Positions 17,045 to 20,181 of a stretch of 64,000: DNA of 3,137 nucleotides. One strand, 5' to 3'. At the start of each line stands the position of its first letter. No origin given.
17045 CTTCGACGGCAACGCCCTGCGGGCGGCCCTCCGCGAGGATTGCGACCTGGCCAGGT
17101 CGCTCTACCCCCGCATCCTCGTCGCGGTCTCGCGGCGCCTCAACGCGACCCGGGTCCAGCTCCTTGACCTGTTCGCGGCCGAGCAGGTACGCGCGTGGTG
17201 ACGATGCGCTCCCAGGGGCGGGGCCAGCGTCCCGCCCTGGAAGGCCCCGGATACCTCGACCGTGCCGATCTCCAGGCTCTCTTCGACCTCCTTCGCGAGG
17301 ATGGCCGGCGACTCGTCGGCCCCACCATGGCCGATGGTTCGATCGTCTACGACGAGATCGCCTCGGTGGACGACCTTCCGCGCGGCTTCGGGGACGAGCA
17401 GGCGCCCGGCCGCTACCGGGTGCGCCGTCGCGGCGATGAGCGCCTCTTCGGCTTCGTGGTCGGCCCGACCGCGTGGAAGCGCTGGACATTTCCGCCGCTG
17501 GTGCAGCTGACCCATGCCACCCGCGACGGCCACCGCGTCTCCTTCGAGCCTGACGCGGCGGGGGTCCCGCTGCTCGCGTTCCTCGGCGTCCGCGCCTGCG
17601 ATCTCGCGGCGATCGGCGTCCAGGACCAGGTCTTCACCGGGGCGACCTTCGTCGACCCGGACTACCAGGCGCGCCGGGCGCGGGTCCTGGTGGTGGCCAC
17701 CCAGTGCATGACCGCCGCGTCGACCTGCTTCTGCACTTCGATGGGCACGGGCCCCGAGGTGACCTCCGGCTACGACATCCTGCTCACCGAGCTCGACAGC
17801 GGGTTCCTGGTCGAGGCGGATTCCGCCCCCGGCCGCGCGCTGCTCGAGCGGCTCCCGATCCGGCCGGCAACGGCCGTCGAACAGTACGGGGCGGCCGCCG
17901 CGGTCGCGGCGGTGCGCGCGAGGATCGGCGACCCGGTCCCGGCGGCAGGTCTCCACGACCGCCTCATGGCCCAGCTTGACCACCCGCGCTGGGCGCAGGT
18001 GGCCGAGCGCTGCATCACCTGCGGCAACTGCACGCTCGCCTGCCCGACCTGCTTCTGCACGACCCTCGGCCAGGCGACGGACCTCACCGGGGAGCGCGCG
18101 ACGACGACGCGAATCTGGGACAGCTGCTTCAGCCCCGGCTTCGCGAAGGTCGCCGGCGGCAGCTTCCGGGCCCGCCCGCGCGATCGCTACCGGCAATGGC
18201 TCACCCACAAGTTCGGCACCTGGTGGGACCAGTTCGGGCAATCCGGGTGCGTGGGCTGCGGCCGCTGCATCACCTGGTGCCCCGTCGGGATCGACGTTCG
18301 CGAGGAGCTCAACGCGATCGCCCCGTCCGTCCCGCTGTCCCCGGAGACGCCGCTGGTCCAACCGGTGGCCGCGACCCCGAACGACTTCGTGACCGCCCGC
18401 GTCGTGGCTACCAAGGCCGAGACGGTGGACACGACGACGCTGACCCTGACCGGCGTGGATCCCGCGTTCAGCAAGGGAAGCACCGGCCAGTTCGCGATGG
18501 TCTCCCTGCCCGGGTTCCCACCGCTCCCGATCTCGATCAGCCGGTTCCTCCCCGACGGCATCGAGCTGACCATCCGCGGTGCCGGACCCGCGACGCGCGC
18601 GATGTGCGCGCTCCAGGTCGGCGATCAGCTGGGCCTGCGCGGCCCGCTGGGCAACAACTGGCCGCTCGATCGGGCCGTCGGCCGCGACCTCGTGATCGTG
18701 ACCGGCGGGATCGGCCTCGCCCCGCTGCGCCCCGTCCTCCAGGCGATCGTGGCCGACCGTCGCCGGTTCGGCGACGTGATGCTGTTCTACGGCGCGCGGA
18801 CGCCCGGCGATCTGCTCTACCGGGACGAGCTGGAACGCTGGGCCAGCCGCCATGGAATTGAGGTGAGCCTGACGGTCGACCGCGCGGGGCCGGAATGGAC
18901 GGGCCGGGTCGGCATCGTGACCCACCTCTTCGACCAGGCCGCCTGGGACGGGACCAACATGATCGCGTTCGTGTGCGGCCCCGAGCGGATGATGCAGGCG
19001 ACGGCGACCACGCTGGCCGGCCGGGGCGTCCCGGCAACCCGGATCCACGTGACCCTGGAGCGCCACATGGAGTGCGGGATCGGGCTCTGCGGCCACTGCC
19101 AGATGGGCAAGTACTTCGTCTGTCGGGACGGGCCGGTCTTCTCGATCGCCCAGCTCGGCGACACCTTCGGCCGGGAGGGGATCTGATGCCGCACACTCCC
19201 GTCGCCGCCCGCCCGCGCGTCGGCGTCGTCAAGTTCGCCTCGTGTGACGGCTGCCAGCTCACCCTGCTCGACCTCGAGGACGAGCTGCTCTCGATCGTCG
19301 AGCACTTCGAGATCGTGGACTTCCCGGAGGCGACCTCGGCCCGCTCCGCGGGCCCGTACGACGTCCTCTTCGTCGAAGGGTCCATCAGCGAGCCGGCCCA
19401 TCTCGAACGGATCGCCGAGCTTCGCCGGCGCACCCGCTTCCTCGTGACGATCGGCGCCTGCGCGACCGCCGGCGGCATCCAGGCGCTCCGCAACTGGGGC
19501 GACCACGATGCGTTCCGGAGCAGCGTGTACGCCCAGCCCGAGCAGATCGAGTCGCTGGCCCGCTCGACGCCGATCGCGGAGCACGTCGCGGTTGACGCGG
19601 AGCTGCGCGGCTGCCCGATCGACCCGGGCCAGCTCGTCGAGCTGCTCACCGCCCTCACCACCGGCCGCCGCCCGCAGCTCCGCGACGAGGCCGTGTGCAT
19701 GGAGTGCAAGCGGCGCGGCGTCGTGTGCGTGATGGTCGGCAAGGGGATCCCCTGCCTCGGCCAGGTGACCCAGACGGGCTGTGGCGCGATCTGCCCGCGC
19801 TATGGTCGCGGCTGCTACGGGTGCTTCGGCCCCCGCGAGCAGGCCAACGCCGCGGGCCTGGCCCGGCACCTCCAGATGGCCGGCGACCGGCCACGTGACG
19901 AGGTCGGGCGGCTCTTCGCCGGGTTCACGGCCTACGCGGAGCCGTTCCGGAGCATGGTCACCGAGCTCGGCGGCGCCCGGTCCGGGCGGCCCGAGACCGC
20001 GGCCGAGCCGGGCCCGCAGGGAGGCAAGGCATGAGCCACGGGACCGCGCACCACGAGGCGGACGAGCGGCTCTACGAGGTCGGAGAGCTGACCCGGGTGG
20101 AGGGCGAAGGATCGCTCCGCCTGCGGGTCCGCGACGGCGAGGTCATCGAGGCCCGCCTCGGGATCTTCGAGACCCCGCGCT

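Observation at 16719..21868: Group 3b hydrogenase with fused beta-gamma subunit, translationally coupled to a standalone cNMP-binding protein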

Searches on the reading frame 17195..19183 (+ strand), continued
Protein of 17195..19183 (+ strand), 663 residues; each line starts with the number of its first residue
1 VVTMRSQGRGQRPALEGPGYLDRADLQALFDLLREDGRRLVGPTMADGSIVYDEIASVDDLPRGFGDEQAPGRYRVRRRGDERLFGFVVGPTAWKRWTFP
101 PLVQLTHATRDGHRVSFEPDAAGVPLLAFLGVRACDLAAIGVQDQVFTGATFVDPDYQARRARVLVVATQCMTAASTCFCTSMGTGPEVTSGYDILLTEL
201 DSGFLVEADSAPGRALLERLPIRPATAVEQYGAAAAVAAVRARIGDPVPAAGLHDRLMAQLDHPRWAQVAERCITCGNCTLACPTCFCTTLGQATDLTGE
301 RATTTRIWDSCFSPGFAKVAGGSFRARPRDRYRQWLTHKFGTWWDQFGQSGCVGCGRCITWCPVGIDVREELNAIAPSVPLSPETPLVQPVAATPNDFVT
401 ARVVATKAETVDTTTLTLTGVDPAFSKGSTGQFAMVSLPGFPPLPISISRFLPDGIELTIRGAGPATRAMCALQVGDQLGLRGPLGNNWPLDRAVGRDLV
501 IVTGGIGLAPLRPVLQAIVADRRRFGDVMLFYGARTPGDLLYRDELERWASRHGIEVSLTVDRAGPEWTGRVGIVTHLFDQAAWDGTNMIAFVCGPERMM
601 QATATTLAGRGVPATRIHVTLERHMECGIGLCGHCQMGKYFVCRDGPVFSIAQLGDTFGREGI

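Call 54: find_encoding_contigs(protein=P0241, flank=6000, max_places=2)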
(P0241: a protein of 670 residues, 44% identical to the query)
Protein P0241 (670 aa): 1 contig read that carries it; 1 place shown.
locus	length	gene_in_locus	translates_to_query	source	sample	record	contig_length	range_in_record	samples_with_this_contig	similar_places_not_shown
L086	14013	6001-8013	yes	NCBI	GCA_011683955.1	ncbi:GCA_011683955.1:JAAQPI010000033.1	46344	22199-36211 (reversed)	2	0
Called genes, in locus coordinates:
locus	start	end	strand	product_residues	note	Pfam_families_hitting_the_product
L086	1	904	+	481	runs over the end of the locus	PF07690:MFS_1, PF13347:MFS_2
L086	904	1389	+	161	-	PF13279:4HBT_2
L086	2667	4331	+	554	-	PF01268:FTHFS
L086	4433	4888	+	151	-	-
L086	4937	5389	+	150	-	PF00034:Cytochrom_C (weak)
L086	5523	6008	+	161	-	PF00027:cNMP_binding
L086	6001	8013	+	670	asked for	PF12838:Fer4_7 (faint), PF17179:Fer4_22, PF00175:NAD_binding_1, PF10418:DHODB_Fe-S_bind (weak)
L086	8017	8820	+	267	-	PF01058:Oxidored_q6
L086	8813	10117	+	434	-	PF00374:NiFeSe_Hases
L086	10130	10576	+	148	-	PF01750:HycI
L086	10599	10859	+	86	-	PF01155:HypA (weak)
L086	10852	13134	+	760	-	PF00708:Acylphosphatase, PF07503:zf-HYPF, PF01300:Sua5_yciO_yrdC, PF17788:HypF_C, PF22521:HypF_C_2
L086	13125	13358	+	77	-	PF01455:HupF_HypC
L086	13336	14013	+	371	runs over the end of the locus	PF01924:HypD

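Call 55: find_encoding_contigs(protein=P0390, flank=6000, max_places=2)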
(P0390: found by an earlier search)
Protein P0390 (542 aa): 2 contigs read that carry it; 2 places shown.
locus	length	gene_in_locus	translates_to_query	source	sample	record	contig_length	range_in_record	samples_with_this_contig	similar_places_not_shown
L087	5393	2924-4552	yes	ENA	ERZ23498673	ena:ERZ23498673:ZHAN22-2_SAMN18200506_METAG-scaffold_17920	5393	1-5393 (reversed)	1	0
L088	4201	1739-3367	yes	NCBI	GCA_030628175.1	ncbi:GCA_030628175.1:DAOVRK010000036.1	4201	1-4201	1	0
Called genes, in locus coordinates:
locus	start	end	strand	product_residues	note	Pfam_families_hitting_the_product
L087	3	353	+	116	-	?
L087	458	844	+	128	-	-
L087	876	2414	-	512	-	PF01073:3Beta_HSD, PF01370:Epimerase, PF04321:RmlD_sub_bind, PF13460:NAD_binding_10 (faint), PF16363:GDP_Man_Dehyd, PF07993:NAD_binding_4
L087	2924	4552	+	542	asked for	PF13183:Fer4_8 (faint), PF12838:Fer4_7 (faint), PF13534:Fer4_17 (faint), PF17179:Fer4_22, PF25160:LdpA_Fe-S-bd (faint), PF13746:Fer4_18 (weak), PF00027:cNMP_binding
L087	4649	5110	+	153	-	PF00027:cNMP_binding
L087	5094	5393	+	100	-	?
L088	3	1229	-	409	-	?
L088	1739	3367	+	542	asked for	PF13183:Fer4_8 (faint), PF12838:Fer4_7 (faint), PF13534:Fer4_17 (faint), PF17179:Fer4_22, PF25160:LdpA_Fe-S-bd (faint), PF13746:Fer4_18 (weak), PF00027:cNMP_binding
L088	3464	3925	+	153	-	PF00027:cNMP_binding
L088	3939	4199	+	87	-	?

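Call 58: find_encoding_contigs(protein=P0281, flank=5000, max_places=1)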
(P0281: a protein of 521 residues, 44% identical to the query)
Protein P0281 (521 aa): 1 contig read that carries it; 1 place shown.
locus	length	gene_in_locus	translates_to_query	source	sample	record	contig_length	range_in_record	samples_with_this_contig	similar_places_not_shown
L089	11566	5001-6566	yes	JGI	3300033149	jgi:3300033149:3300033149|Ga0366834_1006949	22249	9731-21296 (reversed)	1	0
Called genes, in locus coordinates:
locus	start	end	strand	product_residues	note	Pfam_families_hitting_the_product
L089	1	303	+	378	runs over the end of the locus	PF03663:Glyco_hydro_76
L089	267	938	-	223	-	PF06439:3keto-disac_hyd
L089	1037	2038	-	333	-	PF00126:HTH_1, PF03466:LysR_substrate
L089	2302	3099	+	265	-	-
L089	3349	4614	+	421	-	PF01408:GFO_IDH_MocA, PF22725:GFO_IDH_MocA_C3 (faint), PF19051:GFO_IDH_MocA_C2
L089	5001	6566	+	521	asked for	PF00072:Response_reg, PF12797:Fer4_2 (faint), PF12838:Fer4_7 (faint), PF13237:Fer4_10 (faint), PF13183:Fer4_8 (faint), PF13534:Fer4_17 (faint), PF13746:Fer4_18 (faint), PF17179:Fer4_22, +2 more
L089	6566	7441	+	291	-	PF00175:NAD_binding_1, PF10418:DHODB_Fe-S_bind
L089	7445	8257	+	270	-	PF01058:Oxidored_q6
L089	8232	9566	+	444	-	PF00374:NiFeSe_Hases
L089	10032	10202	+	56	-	-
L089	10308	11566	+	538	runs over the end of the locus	PF04015:DUF362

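Call 59: find_encoding_contigs(protein=P0247, flank=5000, max_places=1)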
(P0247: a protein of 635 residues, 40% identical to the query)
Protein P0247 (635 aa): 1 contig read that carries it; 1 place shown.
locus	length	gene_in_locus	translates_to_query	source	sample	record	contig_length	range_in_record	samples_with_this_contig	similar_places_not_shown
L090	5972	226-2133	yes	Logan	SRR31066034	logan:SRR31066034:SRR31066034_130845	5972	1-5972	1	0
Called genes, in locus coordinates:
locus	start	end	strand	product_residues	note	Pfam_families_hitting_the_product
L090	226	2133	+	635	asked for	PF17179:Fer4_22, PF00175:NAD_binding_1, PF10418:DHODB_Fe-S_bind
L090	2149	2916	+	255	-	PF01058:Oxidored_q6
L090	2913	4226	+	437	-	PF00374:NiFeSe_Hases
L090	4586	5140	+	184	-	PF01750:HycI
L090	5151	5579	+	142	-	PF25601:AAA_lid_14, PF02954:HTH_8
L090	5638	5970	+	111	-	?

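Call 60: find_encoding_contigs(protein=P0253, flank=5000, max_places=1)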
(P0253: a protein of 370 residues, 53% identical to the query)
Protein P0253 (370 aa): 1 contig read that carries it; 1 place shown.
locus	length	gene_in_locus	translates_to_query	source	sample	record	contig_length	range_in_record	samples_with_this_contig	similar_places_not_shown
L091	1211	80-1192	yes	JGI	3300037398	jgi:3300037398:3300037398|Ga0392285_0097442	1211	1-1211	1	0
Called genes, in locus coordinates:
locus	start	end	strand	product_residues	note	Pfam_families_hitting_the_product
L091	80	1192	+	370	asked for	PF13746:Fer4_18 (faint), PF13534:Fer4_17 (faint), PF12838:Fer4_7 (faint), PF14697:Fer4_21 (faint), PF12797:Fer4_2 (faint), PF12837:Fer4_6 (faint), PF13183:Fer4_8 (weak), PF17179:Fer4_22, +3 more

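Call 75: find_encoding_contigs(protein=P0285, flank=5000, max_places=1)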
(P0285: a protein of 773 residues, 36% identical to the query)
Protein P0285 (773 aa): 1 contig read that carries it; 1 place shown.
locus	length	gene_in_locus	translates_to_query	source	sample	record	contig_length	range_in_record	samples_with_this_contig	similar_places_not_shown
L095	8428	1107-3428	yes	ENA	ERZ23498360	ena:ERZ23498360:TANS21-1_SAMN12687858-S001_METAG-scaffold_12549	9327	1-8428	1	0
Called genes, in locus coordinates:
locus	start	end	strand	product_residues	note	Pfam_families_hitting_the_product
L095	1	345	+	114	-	?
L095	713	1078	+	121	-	PF00072:Response_reg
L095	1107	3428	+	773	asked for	PF00072:Response_reg, PF12838:Fer4_7 (faint), PF17179:Fer4_22, PF00970:FAD_binding_6, PF00175:NAD_binding_1, PF10418:DHODB_Fe-S_bind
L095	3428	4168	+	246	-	PF01058:Oxidored_q6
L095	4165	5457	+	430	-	PF27537:HoxH (weak), PF00374:NiFeSe_Hases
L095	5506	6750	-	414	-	PF00512:HisKA, PF02518:HATPase_c, PF14501:HATPase_c_5 (weak)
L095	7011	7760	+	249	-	PF00027:cNMP_binding, PF13545:HTH_Crp_2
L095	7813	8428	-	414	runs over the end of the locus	PF01676:Metalloenzyme, PF10143:PhosphMutase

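Call 76: find_encoding_contigs(protein=P0394, flank=5000, max_places=1)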
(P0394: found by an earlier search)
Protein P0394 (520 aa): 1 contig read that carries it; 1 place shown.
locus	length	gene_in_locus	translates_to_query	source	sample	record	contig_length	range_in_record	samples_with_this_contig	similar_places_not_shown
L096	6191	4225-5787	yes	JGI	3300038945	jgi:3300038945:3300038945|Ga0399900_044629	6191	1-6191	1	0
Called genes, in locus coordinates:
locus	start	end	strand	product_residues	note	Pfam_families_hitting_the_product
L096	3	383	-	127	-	?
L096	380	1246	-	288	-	PF00571:CBS (faint)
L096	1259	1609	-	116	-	-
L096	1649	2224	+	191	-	PF00881:Nitroreductase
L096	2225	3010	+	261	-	PF13622:4HBT_3, PF20789:4HBT_3C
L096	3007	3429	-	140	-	PF01750:HycI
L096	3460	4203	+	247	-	PF19927:DUF6390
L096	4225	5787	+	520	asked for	PF12838:Fer4_7 (faint), PF13183:Fer4_8 (faint), PF13534:Fer4_17 (faint), PF14697:Fer4_21 (faint), PF25160:LdpA_Fe-S-bd (faint), PF12797:Fer4_2 (faint), PF17179:Fer4_22, PF00027:cNMP_binding, +1 more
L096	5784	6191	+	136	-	?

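Call 86: predict_structure(alignment_id=A5)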
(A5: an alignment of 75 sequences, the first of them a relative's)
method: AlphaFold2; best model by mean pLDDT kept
length: 542 residues; sequences in the alignment: 75
mean_pLDDT: 91.6   pTM: 0.71
mean pLDDT of the five models: 91.6, 90.9, 90.6, 90.1, 89.9
residues with pLDDT >= 90: 428; 70-90: 90; 50-70: 11; < 50: 13
segments of 3 or more residues with pLDDT < 50: 376-385
pLDDT, mean of each block of 10 residues (from residue 1): 61 98 98 98 97 98 97 97 95 95 96 88 98 97 94 97 97 97 97 96 97 95 97 97 94 94 95 96 95 96 95 86 94 96 94 98 97 64 54 92 94 92 91 91 94 81 90 84 92 92 90 90 81 73 51
secondary structure, 60 per line:
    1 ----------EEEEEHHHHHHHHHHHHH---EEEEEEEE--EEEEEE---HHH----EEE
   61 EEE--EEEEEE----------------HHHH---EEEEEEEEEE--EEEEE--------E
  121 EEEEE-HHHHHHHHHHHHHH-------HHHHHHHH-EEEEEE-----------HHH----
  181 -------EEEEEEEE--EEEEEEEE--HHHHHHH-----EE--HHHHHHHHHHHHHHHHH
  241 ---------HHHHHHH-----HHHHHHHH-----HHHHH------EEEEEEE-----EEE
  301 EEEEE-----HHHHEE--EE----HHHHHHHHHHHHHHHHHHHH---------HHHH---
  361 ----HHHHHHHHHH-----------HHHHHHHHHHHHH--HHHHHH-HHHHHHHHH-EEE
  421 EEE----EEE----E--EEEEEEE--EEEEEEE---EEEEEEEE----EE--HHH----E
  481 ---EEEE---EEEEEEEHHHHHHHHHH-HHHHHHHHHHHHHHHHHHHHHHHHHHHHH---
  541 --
elements in order: E11-15 H16-28 E32-39 E42-47 E58-63 E66-71 H88-91 E95-104 E107-111 E120-125 H127-140 H148-155 E157-162 E188-195 E198-205 H208-214 H224-240 H250-256 H262-269 H275-279 E286-292 E298-305 H311-314 H325-344 H354-357 H365-374 H386-398 H401-406 H408-416 E418-423 E428-430 E438-444 E447-453 E457-464 E484-487 E491-497 H498-507 H509-537

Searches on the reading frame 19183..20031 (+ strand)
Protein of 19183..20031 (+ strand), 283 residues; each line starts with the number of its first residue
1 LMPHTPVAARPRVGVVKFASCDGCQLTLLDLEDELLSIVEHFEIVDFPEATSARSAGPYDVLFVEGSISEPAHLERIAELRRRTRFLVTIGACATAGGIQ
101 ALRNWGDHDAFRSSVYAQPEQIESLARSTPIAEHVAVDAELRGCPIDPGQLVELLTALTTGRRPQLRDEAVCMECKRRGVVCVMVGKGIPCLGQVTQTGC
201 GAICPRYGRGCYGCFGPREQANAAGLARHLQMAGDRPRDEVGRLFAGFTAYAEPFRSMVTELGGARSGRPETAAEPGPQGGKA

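Call 5: search_protein_families(library=pfam, proteins=[window:19183-20031:+], max_evalue=0.01)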
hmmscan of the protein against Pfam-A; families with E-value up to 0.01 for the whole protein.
window:19183-20031:+ (283 aa): 1 family
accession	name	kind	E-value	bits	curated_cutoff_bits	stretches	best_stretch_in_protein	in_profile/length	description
PF01058.29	Oxidored_q6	-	4.6e-23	81.8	27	1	21-158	1-128/128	NADH ubiquinone oxidoreductase, 20 Kd subunit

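Call 8: search_protein_families(library=ncbifam, proteins=[window:19183-20031:+], max_evalue=0.01)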
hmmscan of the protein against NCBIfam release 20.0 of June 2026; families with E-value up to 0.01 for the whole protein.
window:19183-20031:+ (283 aa): 7 families
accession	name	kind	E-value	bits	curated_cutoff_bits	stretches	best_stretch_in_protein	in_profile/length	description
NF040831.1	sulfhyd_ShyD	equivalog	8e-51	172.9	460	1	12-233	2-223/240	NAD(P)-dependent hydrogenase/sulfhydrogenase 2 subunit delta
NF040836.1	sulfhyd_HydD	equivalog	2.2e-39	135.2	500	1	12-231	7-228/261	NADPH-dependent hydrogenase/sulfhydrogenase 1 subunit delta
NF045875.1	F420_non_VhuG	exception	1.5e-32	113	450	2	8-178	2-183/286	F420-non-reducing hydrogenase subunit VhuG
TIGR03294.1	FrhG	equivalog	2.3e-16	60.3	245.5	1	11-202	2-181/228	coenzyme F420 hydrogenase subunit gamma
NF011395.0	PRK14820.1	equivalog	0.00077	19.3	263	0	38-99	53-116/180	NADH-quinone oxidoreductase subunit B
NF011390.0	PRK14815.1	equivalog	0.0037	16.6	281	0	41-99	56-116/183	NADH dehydrogenase subunit B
NF005012.1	PRK06411.1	subfamily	0.0064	16.1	116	0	56-99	71-116/166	NADH-quinone oxidoreductase subunit NuoB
